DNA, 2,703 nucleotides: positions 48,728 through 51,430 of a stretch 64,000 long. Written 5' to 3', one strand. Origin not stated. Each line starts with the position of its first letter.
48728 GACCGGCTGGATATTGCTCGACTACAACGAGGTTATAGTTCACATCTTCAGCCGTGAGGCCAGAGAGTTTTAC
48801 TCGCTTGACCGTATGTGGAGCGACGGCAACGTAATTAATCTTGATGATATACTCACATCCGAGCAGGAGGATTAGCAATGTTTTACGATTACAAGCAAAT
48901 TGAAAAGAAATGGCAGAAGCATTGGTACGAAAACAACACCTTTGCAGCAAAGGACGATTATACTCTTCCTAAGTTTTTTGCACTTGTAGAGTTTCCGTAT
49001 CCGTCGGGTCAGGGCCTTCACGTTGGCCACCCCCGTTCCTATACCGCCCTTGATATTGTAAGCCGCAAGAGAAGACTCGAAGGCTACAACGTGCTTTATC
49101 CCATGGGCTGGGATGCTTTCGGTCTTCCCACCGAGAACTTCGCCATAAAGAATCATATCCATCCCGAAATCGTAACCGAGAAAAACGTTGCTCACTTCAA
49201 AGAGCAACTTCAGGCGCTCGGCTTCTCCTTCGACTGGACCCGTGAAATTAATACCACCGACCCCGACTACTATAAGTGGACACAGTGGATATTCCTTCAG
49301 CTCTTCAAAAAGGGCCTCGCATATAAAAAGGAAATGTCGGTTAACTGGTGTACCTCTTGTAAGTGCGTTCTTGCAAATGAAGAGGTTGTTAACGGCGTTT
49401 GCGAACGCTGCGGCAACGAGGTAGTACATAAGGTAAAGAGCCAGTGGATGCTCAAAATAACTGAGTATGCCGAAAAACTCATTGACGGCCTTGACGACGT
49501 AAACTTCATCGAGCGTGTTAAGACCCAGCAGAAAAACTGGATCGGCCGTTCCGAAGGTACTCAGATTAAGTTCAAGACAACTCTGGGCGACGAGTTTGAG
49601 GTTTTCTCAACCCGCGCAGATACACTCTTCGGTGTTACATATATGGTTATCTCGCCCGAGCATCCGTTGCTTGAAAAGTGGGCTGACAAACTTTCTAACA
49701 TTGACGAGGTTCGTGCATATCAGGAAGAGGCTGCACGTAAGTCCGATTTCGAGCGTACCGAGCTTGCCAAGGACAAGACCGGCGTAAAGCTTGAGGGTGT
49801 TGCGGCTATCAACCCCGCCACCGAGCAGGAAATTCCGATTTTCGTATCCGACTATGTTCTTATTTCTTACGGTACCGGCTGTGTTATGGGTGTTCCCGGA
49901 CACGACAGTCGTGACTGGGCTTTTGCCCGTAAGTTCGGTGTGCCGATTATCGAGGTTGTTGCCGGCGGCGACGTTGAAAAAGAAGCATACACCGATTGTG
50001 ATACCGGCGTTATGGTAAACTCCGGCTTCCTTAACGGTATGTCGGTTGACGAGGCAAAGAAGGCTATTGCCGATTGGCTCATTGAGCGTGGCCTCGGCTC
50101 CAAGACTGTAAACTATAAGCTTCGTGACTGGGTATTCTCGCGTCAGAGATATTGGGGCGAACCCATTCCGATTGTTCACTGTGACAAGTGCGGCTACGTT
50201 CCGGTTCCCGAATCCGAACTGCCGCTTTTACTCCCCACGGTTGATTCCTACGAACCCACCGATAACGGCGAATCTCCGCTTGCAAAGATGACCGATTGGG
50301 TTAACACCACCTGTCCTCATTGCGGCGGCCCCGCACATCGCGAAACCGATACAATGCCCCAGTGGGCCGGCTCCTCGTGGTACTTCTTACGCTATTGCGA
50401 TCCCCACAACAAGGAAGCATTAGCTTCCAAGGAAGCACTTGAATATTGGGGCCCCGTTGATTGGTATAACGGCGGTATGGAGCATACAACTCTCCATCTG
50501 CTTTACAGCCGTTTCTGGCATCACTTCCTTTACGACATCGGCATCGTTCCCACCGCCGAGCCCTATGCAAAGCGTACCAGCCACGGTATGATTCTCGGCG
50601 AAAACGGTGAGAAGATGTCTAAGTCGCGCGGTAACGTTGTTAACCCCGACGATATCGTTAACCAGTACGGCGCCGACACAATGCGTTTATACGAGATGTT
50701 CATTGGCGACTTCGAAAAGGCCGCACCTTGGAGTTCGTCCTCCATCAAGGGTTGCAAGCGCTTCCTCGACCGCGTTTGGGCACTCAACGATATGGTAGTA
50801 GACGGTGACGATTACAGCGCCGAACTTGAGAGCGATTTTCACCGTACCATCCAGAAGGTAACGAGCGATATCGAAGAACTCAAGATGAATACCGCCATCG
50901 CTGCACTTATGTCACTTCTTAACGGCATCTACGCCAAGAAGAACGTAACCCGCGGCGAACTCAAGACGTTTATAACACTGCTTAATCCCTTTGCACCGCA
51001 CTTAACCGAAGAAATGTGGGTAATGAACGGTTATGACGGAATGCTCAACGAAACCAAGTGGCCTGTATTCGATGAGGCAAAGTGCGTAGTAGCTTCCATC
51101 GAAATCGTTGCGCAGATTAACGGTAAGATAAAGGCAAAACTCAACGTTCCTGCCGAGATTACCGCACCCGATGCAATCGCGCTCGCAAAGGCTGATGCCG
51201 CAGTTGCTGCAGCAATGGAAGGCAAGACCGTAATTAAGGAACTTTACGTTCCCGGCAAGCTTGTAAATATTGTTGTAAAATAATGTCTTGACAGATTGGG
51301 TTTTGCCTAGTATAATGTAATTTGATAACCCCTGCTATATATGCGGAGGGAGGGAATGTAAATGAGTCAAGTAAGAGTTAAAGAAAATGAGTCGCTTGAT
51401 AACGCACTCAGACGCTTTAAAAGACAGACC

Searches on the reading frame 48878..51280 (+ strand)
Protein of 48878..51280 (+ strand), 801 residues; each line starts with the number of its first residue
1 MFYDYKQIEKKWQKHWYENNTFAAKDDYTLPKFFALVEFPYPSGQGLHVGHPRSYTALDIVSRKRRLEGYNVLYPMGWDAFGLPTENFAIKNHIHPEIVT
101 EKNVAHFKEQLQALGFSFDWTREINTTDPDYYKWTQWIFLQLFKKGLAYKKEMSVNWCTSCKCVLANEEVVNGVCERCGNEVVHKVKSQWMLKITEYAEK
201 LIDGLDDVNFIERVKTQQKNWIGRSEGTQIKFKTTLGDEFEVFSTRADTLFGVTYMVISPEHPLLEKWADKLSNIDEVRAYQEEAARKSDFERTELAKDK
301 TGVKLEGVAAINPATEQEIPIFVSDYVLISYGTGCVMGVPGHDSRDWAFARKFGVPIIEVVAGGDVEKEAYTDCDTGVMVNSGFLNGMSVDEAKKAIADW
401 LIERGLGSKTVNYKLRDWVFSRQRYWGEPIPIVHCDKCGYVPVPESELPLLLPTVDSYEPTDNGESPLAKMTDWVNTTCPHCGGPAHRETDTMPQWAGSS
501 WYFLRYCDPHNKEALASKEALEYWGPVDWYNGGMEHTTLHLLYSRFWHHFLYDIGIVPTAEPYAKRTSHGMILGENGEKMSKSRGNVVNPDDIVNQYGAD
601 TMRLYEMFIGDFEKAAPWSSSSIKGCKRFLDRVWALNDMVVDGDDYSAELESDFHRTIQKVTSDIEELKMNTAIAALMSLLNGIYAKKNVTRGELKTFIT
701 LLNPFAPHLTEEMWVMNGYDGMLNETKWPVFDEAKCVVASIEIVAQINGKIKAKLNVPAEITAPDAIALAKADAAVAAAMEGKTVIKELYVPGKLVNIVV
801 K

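Call 82: search_protein_families(library=pfam, proteins=[window:48878-51280:+], max_evalue=0.00001)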
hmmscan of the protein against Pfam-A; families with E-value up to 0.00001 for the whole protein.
window:48878-51280:+ (801 aa): 5 families
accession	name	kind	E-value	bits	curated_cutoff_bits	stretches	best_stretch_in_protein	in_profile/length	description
PF13603.12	tRNA-synt_1_2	-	1.9e-59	200.7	25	1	219-401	1-184/185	Leucyl-tRNA synthetase, editing domain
PF00133.28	tRNA-synt_1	-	9e-51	173.3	22.7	2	11-223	1-226/414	tRNA synthetases class I (I, L, M and V)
PF09334.17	tRNA-synt_1g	-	2.4e-28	99.5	20.1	1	39-184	7-148/391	tRNA synthetases class I (M)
PF08264.19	Anticodon_1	-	8.9e-18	65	25.1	1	650-761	4-142/148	Anticodon-binding domain of tRNA ligase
PF01406.26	tRNA-synt_1e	-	7.1e-08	32.6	27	0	563-622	237-295/301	tRNA synthetases class I (C) catalytic domain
